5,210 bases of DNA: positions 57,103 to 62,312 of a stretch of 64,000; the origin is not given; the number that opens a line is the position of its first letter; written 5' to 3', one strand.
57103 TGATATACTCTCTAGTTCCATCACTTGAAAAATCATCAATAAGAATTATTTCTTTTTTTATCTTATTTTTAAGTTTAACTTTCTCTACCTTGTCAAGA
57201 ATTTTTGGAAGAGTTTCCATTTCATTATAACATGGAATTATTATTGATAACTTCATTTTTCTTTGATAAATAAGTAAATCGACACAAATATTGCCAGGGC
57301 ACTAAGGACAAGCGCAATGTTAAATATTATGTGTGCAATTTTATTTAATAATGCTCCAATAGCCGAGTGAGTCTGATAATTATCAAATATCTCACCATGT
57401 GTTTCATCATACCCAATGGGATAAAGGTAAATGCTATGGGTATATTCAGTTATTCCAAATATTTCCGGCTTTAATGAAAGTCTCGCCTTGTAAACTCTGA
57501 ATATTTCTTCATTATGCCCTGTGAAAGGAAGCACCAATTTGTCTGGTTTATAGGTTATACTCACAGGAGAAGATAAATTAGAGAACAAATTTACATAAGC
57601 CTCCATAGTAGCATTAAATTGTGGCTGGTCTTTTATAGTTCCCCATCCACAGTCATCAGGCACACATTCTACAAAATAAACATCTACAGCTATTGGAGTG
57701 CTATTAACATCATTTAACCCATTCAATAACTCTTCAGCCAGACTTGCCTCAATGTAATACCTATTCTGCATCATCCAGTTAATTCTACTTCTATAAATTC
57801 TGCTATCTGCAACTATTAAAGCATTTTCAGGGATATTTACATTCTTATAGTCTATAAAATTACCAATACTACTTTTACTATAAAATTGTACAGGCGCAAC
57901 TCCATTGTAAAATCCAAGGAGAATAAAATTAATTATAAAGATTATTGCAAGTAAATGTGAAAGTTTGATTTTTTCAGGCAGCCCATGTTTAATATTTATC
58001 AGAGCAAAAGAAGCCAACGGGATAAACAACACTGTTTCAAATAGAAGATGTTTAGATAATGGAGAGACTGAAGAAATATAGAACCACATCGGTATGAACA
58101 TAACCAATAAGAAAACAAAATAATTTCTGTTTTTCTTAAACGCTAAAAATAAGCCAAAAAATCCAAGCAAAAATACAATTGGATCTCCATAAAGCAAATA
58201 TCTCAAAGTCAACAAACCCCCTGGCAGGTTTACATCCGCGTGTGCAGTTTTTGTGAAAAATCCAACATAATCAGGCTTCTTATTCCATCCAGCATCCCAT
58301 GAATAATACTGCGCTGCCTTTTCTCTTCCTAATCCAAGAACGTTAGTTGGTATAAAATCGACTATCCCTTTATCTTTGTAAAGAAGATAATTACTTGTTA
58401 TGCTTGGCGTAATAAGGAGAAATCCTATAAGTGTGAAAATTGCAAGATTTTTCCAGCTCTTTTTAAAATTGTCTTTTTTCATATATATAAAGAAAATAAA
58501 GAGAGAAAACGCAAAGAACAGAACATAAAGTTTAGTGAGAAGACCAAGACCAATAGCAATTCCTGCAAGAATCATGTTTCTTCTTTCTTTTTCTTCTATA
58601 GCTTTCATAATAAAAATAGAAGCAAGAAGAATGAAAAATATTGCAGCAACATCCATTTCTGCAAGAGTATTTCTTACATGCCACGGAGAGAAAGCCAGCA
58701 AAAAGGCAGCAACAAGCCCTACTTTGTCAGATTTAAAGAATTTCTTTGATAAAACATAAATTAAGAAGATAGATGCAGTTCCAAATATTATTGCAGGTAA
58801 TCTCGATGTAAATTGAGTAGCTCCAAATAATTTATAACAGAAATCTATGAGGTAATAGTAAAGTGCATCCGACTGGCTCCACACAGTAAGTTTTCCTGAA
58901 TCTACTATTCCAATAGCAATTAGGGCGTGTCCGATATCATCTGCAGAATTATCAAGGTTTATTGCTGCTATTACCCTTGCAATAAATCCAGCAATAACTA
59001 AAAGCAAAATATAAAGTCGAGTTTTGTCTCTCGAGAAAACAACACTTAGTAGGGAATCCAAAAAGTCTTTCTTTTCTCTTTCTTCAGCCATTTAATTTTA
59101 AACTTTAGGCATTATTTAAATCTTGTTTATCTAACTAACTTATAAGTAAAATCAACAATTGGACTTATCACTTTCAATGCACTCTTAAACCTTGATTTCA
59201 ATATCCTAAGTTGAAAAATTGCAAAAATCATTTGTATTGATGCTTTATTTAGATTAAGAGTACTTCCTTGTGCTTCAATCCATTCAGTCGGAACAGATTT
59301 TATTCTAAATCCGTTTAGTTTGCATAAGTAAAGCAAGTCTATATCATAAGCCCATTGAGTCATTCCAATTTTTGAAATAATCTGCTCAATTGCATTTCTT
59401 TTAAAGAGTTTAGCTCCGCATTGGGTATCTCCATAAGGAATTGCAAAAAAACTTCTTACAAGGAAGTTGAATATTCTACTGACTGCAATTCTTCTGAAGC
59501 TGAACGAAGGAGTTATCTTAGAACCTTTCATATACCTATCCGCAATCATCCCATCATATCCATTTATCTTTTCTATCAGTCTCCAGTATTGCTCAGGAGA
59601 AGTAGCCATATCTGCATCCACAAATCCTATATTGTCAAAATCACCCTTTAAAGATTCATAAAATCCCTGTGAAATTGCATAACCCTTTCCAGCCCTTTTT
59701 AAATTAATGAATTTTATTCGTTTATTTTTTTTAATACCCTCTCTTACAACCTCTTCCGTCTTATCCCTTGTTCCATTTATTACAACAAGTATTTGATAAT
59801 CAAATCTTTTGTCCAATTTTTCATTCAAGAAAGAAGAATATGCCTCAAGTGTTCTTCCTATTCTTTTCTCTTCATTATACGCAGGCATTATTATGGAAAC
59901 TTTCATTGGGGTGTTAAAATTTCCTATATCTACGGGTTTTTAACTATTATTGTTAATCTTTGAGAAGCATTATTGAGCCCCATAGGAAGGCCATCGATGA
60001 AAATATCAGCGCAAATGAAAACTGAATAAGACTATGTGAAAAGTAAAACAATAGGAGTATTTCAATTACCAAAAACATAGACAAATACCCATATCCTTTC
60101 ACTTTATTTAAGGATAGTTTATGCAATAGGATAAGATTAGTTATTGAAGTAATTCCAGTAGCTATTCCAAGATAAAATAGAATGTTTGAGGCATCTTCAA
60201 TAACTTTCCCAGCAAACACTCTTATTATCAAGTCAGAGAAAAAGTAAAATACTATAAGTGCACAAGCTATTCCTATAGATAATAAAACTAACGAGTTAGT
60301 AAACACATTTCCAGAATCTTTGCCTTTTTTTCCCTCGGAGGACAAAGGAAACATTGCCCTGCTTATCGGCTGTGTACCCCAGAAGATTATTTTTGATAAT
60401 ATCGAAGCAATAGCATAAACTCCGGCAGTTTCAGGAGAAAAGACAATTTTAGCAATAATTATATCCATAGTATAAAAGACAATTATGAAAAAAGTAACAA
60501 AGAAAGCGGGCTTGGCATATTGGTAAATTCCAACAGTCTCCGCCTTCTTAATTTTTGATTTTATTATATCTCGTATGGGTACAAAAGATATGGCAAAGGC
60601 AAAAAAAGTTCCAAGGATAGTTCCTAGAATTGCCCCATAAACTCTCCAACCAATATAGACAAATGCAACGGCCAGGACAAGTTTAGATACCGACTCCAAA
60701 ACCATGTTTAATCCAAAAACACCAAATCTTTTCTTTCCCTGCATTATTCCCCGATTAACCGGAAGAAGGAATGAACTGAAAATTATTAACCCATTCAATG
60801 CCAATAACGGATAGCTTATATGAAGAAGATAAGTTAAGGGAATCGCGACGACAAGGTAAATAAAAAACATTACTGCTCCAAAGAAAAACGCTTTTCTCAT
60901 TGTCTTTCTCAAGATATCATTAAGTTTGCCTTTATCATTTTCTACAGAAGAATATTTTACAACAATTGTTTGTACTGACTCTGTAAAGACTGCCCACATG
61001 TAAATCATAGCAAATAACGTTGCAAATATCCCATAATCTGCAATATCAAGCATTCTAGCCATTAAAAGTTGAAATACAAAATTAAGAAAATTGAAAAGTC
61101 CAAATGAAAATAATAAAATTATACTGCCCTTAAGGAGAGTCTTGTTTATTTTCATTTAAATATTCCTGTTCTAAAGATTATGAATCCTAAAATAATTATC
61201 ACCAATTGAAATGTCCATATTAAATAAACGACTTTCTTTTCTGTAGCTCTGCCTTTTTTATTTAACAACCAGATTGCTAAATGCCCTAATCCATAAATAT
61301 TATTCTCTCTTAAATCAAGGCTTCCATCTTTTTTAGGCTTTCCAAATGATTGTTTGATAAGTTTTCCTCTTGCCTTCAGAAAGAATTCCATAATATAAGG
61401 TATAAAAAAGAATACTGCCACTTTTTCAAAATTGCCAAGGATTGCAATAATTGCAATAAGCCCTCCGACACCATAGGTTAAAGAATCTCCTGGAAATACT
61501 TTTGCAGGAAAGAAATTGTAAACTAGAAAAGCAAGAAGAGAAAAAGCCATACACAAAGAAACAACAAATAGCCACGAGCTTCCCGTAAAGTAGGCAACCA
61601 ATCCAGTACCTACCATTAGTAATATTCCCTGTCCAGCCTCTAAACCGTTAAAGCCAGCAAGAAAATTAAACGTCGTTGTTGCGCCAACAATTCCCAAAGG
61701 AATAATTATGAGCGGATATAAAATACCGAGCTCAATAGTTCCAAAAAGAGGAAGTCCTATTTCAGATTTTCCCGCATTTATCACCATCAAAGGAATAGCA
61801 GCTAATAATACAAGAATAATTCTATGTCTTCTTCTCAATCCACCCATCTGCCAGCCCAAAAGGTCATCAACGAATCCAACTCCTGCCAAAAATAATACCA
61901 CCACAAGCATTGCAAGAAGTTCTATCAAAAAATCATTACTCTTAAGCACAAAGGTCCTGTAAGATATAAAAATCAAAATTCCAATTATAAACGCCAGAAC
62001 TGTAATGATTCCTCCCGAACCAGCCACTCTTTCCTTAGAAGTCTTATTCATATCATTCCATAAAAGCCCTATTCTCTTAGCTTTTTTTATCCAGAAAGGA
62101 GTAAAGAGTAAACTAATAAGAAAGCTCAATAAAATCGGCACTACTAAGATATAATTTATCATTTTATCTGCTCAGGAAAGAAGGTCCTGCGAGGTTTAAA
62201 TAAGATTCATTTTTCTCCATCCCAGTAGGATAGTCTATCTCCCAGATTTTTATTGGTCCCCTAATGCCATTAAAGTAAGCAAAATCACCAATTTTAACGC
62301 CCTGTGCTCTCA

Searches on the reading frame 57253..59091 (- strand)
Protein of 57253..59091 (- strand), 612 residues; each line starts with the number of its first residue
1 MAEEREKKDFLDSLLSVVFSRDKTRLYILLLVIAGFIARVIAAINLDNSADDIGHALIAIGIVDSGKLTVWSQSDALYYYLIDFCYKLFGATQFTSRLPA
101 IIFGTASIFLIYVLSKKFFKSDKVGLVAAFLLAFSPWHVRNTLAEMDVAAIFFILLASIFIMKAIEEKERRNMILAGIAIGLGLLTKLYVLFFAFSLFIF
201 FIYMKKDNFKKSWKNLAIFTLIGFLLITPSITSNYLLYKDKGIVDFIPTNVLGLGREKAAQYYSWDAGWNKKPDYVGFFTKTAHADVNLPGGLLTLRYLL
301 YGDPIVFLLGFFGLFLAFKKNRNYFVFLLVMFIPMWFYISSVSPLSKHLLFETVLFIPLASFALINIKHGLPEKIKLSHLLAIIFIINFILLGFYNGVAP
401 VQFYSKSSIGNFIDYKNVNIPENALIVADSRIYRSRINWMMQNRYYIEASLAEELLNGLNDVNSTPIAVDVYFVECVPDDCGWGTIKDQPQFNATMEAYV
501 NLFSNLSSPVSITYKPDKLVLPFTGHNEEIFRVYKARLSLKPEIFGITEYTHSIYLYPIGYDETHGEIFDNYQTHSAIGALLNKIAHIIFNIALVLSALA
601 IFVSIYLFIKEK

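Call 92: search_protein_families(library=pfam, proteins=[window:57253-59091:-], max_evalue=0.00001)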
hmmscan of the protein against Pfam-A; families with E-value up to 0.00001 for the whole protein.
window:57253-59091:- (612 aa): 2 families
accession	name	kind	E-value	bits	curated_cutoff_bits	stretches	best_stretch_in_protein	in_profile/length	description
PF13231.12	PMT_2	-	2.1e-20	74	26.1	1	78-229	6-156/160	Dolichyl-phosphate-mannose-protein mannosyltransferase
PF02366.24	PMT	-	2.2e-11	44.2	22.7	1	47-216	43-212/245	Dolichyl-phosphate-mannose-protein mannosyltransferase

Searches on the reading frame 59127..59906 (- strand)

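Call 92: search_protein_families(library=pfam, proteins=[window:59127-59906:-], max_evalue=0.00001)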
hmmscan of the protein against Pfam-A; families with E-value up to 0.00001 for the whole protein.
window:59127-59906:- (259 aa): 2 families
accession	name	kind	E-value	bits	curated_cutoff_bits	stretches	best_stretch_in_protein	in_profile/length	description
PF00535.33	Glycos_transf_2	-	4.8e-21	75.8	23.3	1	4-176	1-167/168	Glycosyl transferase family 2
PF13641.12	Glyco_tranf_2_3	-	6.7e-06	26.7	27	0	3-105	3-102/230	Glycosyltransferase like family 2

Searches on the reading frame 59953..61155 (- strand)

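Call 92: search_protein_families(library=pfam, proteins=[window:59953-61155:-], max_evalue=0.00001)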
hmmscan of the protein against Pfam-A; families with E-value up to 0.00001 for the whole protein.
window:59953-61155:- (400 aa): 2 families
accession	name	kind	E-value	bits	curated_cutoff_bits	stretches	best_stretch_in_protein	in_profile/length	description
PF13440.11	Polysacc_synt_3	-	6.6e-16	58.8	23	1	31-317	1-286/293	Polysaccharide biosynthesis protein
PF01943.22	Polysacc_synt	-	4e-15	56.4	28.2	1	7-274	1-272/274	Polysaccharide biosynthesis protein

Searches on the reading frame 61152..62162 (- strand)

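Call 92: search_protein_families(library=pfam, proteins=[window:61152-62162:-], max_evalue=0.00001)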
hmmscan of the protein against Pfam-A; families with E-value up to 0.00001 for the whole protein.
window:61152-62162:- (336 aa): 1 family
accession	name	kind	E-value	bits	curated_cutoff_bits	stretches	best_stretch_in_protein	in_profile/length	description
PF00953.26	Glycos_transf_4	-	2.8e-31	109.1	27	1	83-243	2-159/160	Glycosyl transferase family 4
